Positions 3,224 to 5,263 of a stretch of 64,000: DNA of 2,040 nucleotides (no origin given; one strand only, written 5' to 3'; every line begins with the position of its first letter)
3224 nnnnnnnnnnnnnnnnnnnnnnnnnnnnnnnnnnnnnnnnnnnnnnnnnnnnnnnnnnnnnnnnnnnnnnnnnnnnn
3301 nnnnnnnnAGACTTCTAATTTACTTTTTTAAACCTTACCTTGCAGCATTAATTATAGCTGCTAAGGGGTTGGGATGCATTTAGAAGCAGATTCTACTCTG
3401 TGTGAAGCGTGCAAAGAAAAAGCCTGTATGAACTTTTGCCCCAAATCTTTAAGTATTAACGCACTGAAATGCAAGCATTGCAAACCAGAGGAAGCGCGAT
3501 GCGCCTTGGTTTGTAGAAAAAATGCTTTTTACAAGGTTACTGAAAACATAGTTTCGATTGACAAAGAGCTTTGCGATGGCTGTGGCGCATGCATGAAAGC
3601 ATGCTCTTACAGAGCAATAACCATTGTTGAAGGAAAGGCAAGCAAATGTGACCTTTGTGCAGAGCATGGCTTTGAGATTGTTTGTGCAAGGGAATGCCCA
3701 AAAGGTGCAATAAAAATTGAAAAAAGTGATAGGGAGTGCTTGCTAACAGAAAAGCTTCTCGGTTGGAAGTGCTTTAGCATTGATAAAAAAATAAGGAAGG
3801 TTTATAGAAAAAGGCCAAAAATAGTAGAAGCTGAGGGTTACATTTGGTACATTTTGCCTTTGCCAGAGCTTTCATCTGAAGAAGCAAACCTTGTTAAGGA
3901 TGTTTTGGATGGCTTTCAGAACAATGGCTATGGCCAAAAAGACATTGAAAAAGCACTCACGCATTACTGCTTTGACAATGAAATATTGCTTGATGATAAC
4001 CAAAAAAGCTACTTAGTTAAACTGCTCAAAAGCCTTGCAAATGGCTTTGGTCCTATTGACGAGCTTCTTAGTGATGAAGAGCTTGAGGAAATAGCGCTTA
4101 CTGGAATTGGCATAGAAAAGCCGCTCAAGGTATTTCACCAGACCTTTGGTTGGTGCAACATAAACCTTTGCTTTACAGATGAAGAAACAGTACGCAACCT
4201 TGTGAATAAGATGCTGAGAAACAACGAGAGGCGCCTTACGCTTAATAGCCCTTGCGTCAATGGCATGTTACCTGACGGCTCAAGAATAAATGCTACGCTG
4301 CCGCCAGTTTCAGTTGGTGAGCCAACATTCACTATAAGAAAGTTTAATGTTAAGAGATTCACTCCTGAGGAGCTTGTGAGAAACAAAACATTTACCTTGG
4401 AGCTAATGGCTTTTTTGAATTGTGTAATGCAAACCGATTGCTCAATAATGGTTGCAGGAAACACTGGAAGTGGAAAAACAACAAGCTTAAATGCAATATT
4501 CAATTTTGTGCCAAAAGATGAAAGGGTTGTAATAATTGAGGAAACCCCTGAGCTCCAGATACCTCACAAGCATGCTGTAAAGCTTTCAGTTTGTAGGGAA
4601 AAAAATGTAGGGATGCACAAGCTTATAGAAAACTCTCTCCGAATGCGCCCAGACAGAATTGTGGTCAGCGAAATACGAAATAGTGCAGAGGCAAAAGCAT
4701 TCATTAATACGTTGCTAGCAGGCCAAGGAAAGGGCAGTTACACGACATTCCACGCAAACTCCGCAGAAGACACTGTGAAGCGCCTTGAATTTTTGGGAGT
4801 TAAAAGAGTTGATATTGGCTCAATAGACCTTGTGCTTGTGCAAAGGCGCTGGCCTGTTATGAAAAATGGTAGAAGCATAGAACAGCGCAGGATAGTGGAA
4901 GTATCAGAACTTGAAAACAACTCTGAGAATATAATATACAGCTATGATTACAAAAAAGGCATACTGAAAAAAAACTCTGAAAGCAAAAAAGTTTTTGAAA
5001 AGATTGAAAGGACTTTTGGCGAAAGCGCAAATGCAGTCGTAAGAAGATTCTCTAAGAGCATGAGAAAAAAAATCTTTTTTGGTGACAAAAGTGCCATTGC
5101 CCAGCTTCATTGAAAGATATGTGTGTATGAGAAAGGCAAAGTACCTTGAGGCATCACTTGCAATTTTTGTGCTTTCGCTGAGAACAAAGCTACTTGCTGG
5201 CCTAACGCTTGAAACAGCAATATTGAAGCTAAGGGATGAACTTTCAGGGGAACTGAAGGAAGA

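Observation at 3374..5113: FlaI/TadA-type secretion ATPase fused to an N-terminal ferredoxin-like 4xCys-cluster domain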

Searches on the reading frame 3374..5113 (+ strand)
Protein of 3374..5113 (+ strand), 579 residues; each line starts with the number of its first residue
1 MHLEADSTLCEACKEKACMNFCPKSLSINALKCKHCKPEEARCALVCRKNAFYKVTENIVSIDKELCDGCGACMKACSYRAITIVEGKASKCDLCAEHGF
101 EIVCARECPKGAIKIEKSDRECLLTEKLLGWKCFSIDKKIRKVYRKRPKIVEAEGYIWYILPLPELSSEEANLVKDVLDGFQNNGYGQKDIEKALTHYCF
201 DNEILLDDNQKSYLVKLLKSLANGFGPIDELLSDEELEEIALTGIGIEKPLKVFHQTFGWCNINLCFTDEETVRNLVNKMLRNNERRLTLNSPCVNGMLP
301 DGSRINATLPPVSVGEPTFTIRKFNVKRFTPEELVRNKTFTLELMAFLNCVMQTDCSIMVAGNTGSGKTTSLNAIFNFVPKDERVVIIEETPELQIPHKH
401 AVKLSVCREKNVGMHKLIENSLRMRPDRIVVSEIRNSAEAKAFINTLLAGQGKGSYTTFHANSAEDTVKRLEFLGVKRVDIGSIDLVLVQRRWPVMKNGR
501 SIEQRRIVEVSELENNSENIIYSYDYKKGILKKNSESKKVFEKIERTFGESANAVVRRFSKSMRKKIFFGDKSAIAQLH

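Call 3: search_protein_families(library=pfam, proteins=[window:3374-5113:+], max_evalue=0.01)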
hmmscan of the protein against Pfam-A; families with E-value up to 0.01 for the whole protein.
window:3374-5113:+ (579 aa): 11 families
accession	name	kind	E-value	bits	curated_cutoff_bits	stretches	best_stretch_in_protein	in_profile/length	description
PF00437.27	T2SSE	-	5.3e-38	131.1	24.9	1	248-491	22-276/370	Type II/IV secretion system protein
PF12837.12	Fer4_6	-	8.4e-07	29.1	25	1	59-82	1-24/24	4Fe-4S binding domain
PF00037.32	Fer4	-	1.5e-06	28.2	21.1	1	61-83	2-24/24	4Fe-4S binding domain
PF16796.11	Microtub_bd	-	0.00021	21.7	27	1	316-374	52-110/155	Microtubule binding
PF12797.12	Fer4_2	-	0.00066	19.9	24.5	1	60-78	3-21/22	4Fe-4S binding domain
PF12838.12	Fer4_7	-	0.00093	20.1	27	1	32-80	1-51/52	4Fe-4S dicluster domain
PF13401.12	AAA_22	-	0.0019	18.9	27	1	355-393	5-33/130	AAA domain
PF00005.33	ABC_tran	-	0.0026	18.8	25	0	357-435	13-80/137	ABC transporter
PF13191.12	AAA_16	-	0.0032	18.4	32.6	1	353-397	21-65/167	AAA ATPase domain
PF12775.13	AAA_7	-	0.0038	17.2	25.8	1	341-385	19-63/181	P-loop containing dynein motor region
PF00158.32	Sigma54_activat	-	0.0079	16.3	20.2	0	341-385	8-52/168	Sigma-54 interaction domain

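Call 4: search_protein_families(library=ncbifam, proteins=[window:3374-5113:+], max_evalue=0.01)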
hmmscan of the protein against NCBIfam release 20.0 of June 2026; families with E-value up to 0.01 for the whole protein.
window:3374-5113:+ (579 aa): 48 families (the best 25 are shown)
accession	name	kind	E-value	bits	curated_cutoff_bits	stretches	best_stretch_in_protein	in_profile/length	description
NF058587.1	archaellum_moto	equivalog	1.4e-56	192.4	550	1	162-519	84-439/527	archaellum flagellar ATPase motor FlaI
TIGR03819.1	heli_sec_ATPase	hypoth_equivalog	1.3e-54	185.7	373.15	1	204-476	31-302/340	TadA family conjugal transfer-associated ATPase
TIGR02788.1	VirB11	equivalog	2.6e-47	161.4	249.95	2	344-474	133-265/308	P-type DNA transfer ATPase VirB11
TIGR02782.1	TrbB_P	equivalog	4.8e-41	141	304.55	1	230-515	16-295/303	P-type conjugative transfer ATPase TrbB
NF010469.0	PRK13894.1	subfamily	1.7e-36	126.2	508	1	252-514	46-308/320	conjugal transfer ATPase TrbB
NF053672.1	bindosome_BasE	exception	6.4e-34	117.6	1000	1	136-528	41-445/512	bindosome assembly system ATPase subunit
NF010407.0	PRK13833.1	subfamily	1.8e-32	113.1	499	1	289-514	78-301/323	conjugal transfer protein TrbB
NF010425.0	PRK13851.1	equivalog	1.1e-27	96.8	461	1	342-472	149-281/344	type IV secretion system protein VirB11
NF010475.0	PRK13900.1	equivalog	2.4e-24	86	389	1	344-474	149-282/333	type IV secretion system ATPase VirB11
NF041000.1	ATPase_ComGA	equivalog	1.1e-21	77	300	1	328-490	99-262/267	competence type IV pilus ATPase ComGA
NF007755.0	PRK10436.1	equivalog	4.8e-15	55.2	617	1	343-491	207-353/465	type II secretion system protein GspE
TIGR02538.1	type_IV_pilB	equivalog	4.7e-14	51.9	675.65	1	346-491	307-450/564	type IV-A pilus assembly ATPase PilB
TIGR01420.1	pilT_fam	subfamily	8.1e-14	51.6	319.1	1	347-471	114-239/343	PilT/PilU family type 4a pilus ATPase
TIGR02533.1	type_II_gspE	equivalog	8.5e-13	47.8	630.25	1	346-492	234-378/486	type II secretion system ATPase GspE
NF053534.1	T4PilAsmATPsTfpB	equivalog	1.1e-12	47.2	850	1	322-481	299-459/584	type IV pilus assembly ATPase TfpB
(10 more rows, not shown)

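Call 6: find_homologous_proteins(query=window:3374-5113:+, max_evalue=0.00001)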
Query window:3374-5113:+ (579 aa): 6314 proteins with E <= 0.00001 among 8000 candidates; the best 120 are listed.
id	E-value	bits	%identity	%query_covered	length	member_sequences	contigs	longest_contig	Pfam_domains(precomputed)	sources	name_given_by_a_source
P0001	0.0e+0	1319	100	100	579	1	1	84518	PF00437.27,PF12837.13,PF00037.33,PF27713.1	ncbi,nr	ncbi:MAG: ATPase, T2SS/T4P/T4SS family [Candidatus Diapherotrites archaeon]|nr:ATPase, T2SS/T4P/T4SS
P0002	0.0e+0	1110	83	99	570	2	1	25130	PF00437.27,PF12837.13,PF13247.12,PF00037.33,PF12838.13,PF27713.1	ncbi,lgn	ncbi:MAG: ATPase, T2SS/T4P/T4SS family [Candidatus Diapherotrites archaeon]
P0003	1.7e-281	953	72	96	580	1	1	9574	PF00437.27,PF12797.13,PF12837.13,PF13247.12,PF00037.33,PF12838.13,PF25160.2,PF27713.1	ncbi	ncbi:MAG: ATPase, T2SS/T4P/T4SS family [Candidatus Diapherotrites archaeon]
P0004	9.2e-253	858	70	92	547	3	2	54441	PF00437.27,PF12797.13,PF12837.13,PF13247.12,PF00037.33,PF13484.12,PF25160.2,PF27713.1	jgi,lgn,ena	-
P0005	1.6e-246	837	63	98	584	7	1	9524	PF00437.27,PF12797.13,PF12837.13,PF13247.12,PF00037.33,PF12838.13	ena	-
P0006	3.5e-246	836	65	95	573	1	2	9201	PF00437.27,PF12837.13,PF00037.33,PF12838.13,PF13187.12,PF27713.1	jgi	jgi:Flp pilus assembly CpaF family ATPase/Fe-S-cluster-containing hydrogenase component 2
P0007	1.3e-243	828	63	98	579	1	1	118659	PF00437.27,PF12837.13,PF13247.12,PF00037.33,PF12838.13,PF27713.1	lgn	-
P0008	5.4e-229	779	58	99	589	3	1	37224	PF00437.27,PF12837.13,PF13247.12,PF00037.33,PF12838.13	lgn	-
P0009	1.4e-186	639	52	96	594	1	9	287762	PF00437.27,PF12838.13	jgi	-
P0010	2.9e-186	638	51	98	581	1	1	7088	PF00437.27,PF12837.13,PF13247.12,PF00037.33,PF12838.13,PF27713.1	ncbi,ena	-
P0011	2.2e-182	626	50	98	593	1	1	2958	PF00437.27,PF12837.13,PF00037.33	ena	-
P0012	7.3e-180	617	49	99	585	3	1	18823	PF16796.12,PF00437.27,PF12837.13,PF13247.12,PF00037.33,PF25160.2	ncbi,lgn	-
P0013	8.2e-180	617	49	98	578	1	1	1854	PF00437.27,PF12837.13,PF00037.33,PF12838.13,PF13187.12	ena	-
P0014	4.3e-178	611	51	95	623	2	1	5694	PF00437.27,PF12797.13,PF12837.13,PF00037.33,PF12838.13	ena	-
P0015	1.5e-177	610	49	97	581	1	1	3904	PF00437.27,PF12837.13,PF13247.12,PF00037.33,PF12838.13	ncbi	-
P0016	1.3e-176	607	49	96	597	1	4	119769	PF00437.27,PF12797.13,PF12837.13,PF13247.12,PF00037.33,PF12838.13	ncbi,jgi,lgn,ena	-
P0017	4.1e-174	598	50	95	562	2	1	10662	PF00437.27,PF00037.33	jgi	-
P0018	3.0e-172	592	47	97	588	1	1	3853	PF00437.27,PF12797.13,PF12837.13,PF13247.12,PF00037.33,PF12838.13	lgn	-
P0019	1.3e-170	587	48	99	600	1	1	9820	PF00437.27,PF12797.13,PF12837.13,PF00037.33,PF12838.13,PF25160.2,PF13187.12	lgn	-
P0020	3.3e-169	582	48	98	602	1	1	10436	PF00437.27,PF12837.13,PF00037.33,PF12838.13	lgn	-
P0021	1.7e-168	580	49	93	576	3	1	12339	PF00437.27,PF12797.13,PF12837.13,PF13247.12,PF00037.33,PF12838.13,PF25160.2,PF13187.12,PF27713.1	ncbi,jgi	-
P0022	2.4e-166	573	49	94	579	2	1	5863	PF00437.27,PF12837.13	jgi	-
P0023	1.2e-165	570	47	98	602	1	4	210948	PF00437.27,PF12838.13,PF27713.1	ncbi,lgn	-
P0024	5.7e-164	565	44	98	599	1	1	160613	PF00437.27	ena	-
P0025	1.3e-163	564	46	98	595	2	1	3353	PF00437.27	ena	-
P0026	1.5e-163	563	48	95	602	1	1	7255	PF00437.27,PF12837.13,PF00037.33,PF12838.13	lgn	-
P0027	6.1e-163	561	47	97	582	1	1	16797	PF00437.27,PF12797.13,PF12837.13,PF00037.33,PF12838.13,PF25160.2,PF13187.12,PF27713.1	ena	-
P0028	6.5e-161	555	47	97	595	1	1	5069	PF00437.27,PF00037.33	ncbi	-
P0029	8.6e-160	551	46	97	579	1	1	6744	PF00437.27,PF12837.13,PF00037.33,PF12838.13,PF13401.13,PF25160.2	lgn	-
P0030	1.2e-159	551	48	95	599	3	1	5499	PF00437.27,PF12837.13,PF00037.33,PF12838.13,PF13187.12,PF27713.1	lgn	-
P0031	1.0e-158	548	45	98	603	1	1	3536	PF00437.27,PF12837.13,PF12838.13,PF27713.1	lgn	-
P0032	2.9e-158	546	47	97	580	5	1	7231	PF00437.27,PF13401.13,PF27713.1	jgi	-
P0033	7.1e-158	545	47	96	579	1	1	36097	PF00437.27,PF12837.13,PF00037.33,PF12838.13,PF27713.1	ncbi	-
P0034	3.2e-157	543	47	97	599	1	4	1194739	PF00437.27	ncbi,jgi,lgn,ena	-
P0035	1.3e-156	541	54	79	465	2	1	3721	PF00437.27,PF12837.13,PF00037.33,PF12838.13,PF25160.2,PF13187.12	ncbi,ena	-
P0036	1.5e-156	540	47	94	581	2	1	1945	PF00437.27,PF27713.1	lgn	-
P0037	1.6e-156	540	46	97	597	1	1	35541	PF00437.27,PF12837.13,PF00037.33,PF12838.13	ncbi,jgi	-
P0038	8.5e-152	525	44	96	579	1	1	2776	PF00437.27,PF00037.33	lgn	-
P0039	1.1e-151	524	44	97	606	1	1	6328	PF00437.27,PF12838.13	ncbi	-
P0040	2.1e-151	523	45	95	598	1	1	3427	PF00437.27,PF12837.13,PF00037.33,PF12838.13,PF27713.1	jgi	-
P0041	8.2e-151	521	45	95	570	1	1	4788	PF00437.27,PF00037.33,PF12838.13,PF13237.12,PF27713.1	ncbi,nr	ncbi:MAG: Flp pilus assembly complex ATPase component TadA [Candidatus Diapherotrites archaeon]|nr:F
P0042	1.1e-149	518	43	98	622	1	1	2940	PF00437.27,PF12838.13,PF27713.1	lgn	-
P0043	5.5e-149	515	43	95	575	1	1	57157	PF00437.27,PF00037.33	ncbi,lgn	-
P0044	1.9e-148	514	45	95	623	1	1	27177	PF00437.27,PF12837.13,PF00037.33,PF12838.13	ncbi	-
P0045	2.8e-148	513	44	93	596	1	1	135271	PF00437.27,PF12837.13,PF00037.33,PF12838.13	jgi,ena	-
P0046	3.5e-148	513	44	93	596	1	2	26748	PF00437.27,PF12837.13,PF00037.33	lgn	-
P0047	1.3e-147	511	43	95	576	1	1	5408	PF00437.27,PF12797.13,PF12837.13,PF00037.33,PF12838.13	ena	-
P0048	1.9e-147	510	45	96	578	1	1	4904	PF00437.27,PF12837.13,PF13247.12,PF00037.33,PF12838.13,PF13187.12,PF27713.1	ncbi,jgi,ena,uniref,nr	ncbi:MAG: hypothetical protein DRO04_00915 [Candidatus Iainarchaeum archaeon]|uniref:4Fe-4S ferredox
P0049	4.6e-146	506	43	98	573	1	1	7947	PF00437.27,PF12797.13,PF12837.13,PF13247.12,PF00037.33,PF12838.13,PF13187.12,PF27713.1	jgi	-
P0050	5.7e-146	505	43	98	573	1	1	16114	PF00437.27,PF12797.13,PF12837.13,PF13247.12,PF00037.33,PF12838.13,PF13187.12,PF27713.1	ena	-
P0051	1.2e-145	504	43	98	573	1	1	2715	PF00437.27,PF12797.13,PF12837.13,PF13247.12,PF00037.33,PF12838.13,PF13187.12,PF27713.1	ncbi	-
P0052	1.8e-144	500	43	98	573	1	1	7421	PF00437.27,PF12797.13,PF12837.13,PF13247.12,PF00037.33,PF12838.13,PF13187.12,PF27713.1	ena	-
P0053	1.9e-142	494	43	97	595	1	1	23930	PF00437.27,PF12797.13,PF12837.13,PF00037.33,PF12838.13,PF25160.2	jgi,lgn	jgi:Flp pilus assembly CpaF family ATPase/ferredoxin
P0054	5.5e-141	489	52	75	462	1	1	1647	PF00437.27,PF12837.13,PF00037.33,PF12838.13,PF13187.12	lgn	-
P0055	9.0e-141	488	42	96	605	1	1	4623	PF00437.27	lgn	-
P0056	2.4e-140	487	43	93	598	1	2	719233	PF14697.12,PF00437.27,PF12797.13,PF12837.13,PF00037.33,PF12838.13,PF25160.2,PF13187.12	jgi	jgi:Flp pilus assembly CpaF family ATPase/Fe-S-cluster-containing hydrogenase component 2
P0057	2.5e-139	483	42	99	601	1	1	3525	PF00437.27,PF12837.13,PF00037.33,PF12838.13,PF13187.12,PF27713.1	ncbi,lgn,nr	ncbi:MAG: Flp pilus assembly complex ATPase component TadA [Candidatus Diapherotrites archaeon]|nr:F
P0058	1.6e-137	478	52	75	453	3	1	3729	PF00437.27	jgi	jgi:Flp pilus assembly CpaF family ATPase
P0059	1.5e-131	458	43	91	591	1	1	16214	PF00437.27,PF00037.33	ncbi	ncbi:MAG: ATPase, T2SS/T4P/T4SS family [archaeon]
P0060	2.6e-130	454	42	95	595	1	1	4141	PF00437.27,PF12837.13,PF00037.33,PF12838.13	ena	-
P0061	3.8e-127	443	40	98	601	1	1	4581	PF00437.27,PF27713.1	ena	-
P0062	4.5e-126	440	48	76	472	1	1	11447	PF00437.27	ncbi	ncbi:MAG: ATPase, T2SS/T4P/T4SS family [Candidatus Diapherotrites archaeon]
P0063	1.8e-125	438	48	78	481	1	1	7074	PF00437.27,PF27713.1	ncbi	-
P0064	4.1e-124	433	48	75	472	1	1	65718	PF00437.27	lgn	-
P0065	3.8e-123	430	46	79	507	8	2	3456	PF00437.27,PF27713.1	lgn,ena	-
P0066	4.9e-123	430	41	97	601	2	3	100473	PF00437.27,PF12837.13,PF00037.33,PF12838.13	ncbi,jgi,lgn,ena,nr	ncbi:MAG: Flp pilus assembly complex ATPase component TadA [Candidatus Diapherotrites archaeon]|nr:F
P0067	8.1e-123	429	52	66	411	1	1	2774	PF00437.27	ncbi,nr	ncbi:Flp pilus assembly complex ATPase component TadA, partial [Candidatus Micrarchaeota archaeon]|n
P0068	1.9e-122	428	48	72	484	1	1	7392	PF00437.27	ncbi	-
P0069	4.8e-122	426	50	68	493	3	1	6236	PF00437.27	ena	-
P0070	6.1e-121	423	48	74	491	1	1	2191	PF00437.27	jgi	-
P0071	6.5e-121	423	50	73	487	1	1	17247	PF00437.27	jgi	-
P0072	7.7e-121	422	47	75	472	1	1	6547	PF00437.27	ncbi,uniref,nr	ncbi:MAG: CpaF family protein [Candidatus Diapherotrites archaeon]|uniref:CpaF family protein n=1 Ta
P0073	8.0e-120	419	49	70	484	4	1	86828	PF00437.27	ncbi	-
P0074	9.0e-120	419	52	62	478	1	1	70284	PF00437.27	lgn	-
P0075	1.2e-119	418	51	67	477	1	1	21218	PF00437.27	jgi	-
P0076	6.0e-119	416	47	76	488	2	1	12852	PF00437.27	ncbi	-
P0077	7.5e-119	416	46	72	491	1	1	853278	PF00437.27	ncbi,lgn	-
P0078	3.0e-118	414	48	73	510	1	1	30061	PF00437.27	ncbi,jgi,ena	ncbi:MAG: ATPase, T2SS/T4P/T4SS family [archaeon]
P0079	3.4e-118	414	50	68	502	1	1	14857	PF00437.27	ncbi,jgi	-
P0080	1.2e-117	412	47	75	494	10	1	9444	PF00437.27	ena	-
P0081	1.7e-117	411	47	73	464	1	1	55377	PF00437.27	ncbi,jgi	-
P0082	2.8e-117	411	50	67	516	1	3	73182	PF00437.27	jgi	-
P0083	5.0e-117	410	48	68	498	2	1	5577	PF00437.27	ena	-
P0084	1.3e-116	409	50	69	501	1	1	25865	PF00437.27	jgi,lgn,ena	-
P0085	1.5e-116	408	46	75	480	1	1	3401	PF00437.27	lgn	-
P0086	1.5e-116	408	46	70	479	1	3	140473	PF00437.27,PF27713.1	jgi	-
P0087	1.9e-116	408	48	68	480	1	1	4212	PF00437.27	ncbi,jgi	-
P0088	2.7e-116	407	49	71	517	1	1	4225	PF00437.27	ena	-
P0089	3.8e-116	407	45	75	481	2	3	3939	PF00437.27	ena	-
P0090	5.3e-116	406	45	73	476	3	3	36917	PF00437.27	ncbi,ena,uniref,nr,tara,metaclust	ncbi:MAG: hypothetical protein CL943_00880 [Candidatus Diapherotrites archaeon]|uniref:Bacterial typ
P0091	6.3e-116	406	40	93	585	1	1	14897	PF00437.27,PF12335.14,PF12837.13,PF13247.12,PF00037.33,PF25160.2,PF27713.1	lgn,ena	-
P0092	7.3e-116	406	39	91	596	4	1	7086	PF00437.27,PF12837.13,PF13247.12,PF00037.33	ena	-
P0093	7.7e-116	406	45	73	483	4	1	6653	PF00437.27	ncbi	-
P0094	8.4e-116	406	48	68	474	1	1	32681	PF00437.27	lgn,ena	-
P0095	1.1e-115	405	45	73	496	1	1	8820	PF00437.27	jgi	jgi:Flp pilus assembly CpaF family ATPase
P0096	1.2e-115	405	42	88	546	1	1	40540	PF00437.27,PF12837.13,PF13247.12,PF12798.13,PF13484.12,PF12838.13,PF27713.1,PF12797.13,PF00037.33,PF25160.2,PF13237.12,PF13187.12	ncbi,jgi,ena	-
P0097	2.2e-115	404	50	67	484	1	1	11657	PF00437.27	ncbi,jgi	-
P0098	3.4e-115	404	50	67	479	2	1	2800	PF00437.27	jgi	-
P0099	6.8e-115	403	41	95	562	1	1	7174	PF14697.12,PF00437.27,PF12837.13,PF13247.12,PF12798.13,PF13484.12,PF12838.13,PF13401.13,PF13534.12,PF12800.13,PF27713.1,PF12797.13,PF00037.33,PF13237.12,PF13187.12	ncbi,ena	-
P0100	9.1e-115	402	44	79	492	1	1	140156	PF00437.27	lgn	-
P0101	1.4e-114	402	47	72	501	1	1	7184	PF00437.27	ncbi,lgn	-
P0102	1.5e-114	402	46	76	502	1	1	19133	PF00437.27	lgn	-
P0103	2.1e-114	401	48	68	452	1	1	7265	PF00437.27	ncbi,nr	ncbi:MAG: ATPase, T2SS/T4P/T4SS family, partial [archaeon]|nr:ATPase, T2SS/T4P/T4SS family [archaeon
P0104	2.1e-114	401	37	100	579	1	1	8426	PF00437.27,PF25160.2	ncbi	-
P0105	2.1e-114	401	40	92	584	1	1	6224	PF00437.27,PF12837.13,PF13247.12,PF00037.33,PF12838.13,PF13187.12,PF27713.1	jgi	-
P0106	2.6e-114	401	46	75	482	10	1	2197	PF00437.27,PF27713.1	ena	-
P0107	2.6e-114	401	40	95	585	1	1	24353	PF00437.27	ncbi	-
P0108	4.3e-114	400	47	68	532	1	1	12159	PF00437.27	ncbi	ncbi:MAG: ATPase, T2SS/T4P/T4SS family [Candidatus Micrarchaeota archaeon]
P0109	4.4e-114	400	44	78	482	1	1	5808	PF00437.27,PF27713.1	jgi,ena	-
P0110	6.1e-114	400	48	68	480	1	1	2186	PF00437.27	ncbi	-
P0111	7.0e-114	399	46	75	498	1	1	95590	PF00437.27,PF13401.13,PF27713.1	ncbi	-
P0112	1.1e-113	399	46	73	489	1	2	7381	PF00437.27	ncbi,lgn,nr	ncbi:Flp pilus assembly complex ATPase component TadA [Candidatus Micrarchaeota archaeon]|nr:Flp pil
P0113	1.6e-113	398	51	61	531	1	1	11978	PF00437.27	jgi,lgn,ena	-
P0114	2.1e-113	398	45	74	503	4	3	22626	PF00437.27,PF27713.1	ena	-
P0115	2.5e-113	398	45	73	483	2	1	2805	PF00437.27,PF27713.1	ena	-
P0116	3.5e-113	397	41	95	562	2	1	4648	PF14697.12,PF00437.27,PF12837.13,PF13247.12,PF12798.13,PF13484.12,PF12838.13,PF13401.13,PF13534.12,PF12800.13,PF12797.13,PF00037.33,PF13237.12,PF13187.12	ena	-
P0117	5.0e-113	397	37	99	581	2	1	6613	PF00437.27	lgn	-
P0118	6.7e-113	396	43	73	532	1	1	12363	PF00437.27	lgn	-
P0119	9.6e-113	396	48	64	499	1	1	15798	PF00437.27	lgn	-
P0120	1.1e-112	396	39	97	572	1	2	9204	PF00437.27,PF12797.13,PF12837.13,PF00037.33,PF12838.13,PF25160.2,PF13237.12,PF13187.12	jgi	-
